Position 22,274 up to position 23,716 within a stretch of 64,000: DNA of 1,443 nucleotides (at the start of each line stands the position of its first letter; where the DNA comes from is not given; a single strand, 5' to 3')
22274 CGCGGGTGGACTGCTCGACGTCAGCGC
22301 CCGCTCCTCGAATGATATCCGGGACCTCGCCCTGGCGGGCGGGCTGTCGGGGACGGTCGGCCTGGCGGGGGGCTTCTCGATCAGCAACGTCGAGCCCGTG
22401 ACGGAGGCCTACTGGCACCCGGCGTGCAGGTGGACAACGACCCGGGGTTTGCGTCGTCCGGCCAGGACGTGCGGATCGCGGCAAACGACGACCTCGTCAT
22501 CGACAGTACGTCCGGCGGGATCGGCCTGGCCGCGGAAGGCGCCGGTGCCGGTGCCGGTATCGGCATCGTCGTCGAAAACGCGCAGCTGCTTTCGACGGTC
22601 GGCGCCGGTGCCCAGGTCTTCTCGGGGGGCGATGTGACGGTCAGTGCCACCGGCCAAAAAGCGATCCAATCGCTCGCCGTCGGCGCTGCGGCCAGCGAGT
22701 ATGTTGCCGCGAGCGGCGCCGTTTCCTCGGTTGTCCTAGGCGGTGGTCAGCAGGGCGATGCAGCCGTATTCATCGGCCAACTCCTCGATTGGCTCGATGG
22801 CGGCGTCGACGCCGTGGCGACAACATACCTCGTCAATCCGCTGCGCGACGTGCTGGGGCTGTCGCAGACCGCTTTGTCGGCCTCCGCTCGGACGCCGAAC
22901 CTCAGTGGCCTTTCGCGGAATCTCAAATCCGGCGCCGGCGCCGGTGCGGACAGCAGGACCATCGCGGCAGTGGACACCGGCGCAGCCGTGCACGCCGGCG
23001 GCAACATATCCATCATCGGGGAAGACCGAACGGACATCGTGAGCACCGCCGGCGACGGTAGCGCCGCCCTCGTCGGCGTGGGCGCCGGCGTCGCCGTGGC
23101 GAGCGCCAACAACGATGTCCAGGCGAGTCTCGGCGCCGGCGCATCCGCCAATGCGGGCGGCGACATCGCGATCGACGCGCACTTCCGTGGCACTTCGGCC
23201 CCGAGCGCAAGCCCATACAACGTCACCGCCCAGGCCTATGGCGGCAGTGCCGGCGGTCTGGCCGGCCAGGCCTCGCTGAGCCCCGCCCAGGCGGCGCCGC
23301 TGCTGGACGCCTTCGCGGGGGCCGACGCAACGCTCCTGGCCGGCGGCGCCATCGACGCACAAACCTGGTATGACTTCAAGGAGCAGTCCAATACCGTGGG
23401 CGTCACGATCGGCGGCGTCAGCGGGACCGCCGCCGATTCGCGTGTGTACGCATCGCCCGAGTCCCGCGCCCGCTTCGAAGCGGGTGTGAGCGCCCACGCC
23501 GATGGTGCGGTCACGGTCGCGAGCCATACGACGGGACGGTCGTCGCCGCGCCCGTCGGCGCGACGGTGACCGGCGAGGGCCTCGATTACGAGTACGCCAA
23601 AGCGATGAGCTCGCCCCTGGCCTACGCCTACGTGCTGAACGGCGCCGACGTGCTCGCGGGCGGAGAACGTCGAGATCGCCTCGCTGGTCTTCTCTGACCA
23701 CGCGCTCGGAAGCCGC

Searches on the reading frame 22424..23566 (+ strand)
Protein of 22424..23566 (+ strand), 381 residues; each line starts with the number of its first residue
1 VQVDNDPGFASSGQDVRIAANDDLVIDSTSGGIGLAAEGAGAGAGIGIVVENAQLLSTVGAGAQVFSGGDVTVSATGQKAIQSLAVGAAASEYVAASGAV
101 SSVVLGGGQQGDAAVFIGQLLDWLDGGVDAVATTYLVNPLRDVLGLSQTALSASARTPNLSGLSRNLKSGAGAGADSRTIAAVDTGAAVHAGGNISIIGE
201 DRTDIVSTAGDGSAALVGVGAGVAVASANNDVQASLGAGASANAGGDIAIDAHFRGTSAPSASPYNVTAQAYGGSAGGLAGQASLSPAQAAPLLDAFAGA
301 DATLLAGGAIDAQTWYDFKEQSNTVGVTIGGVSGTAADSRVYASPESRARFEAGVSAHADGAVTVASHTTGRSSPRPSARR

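Call 8: search_protein_families(library=ncbifam, proteins=[window:22424-23566:+], max_evalue=1)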
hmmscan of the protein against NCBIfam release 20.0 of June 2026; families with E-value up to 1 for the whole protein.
window:22424-23566:+ (381 aa): 3 families
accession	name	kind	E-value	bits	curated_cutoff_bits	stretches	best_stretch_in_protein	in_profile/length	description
NF012206.1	LktA_tand_53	repeat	0.00022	21.3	50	4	217-253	3-38/53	tandem repeat-containing filamentous protein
NF033202.0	GW_glycos_SH3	domain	0.19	12.1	50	1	294-326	39-71/81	GW domain-containing glycosaminoglycan-binding protein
NF001819.0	PRK00556.1-3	equivalog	0.35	10.3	273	0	165-206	100-143/197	septum site-determining protein MinC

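Call 14: search_protein_families(library=pfam, proteins=[window:22424-23566:+], max_evalue=0.1)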
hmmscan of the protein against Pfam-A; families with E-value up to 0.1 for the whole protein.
window:22424-23566:+ (381 aa): 0 families
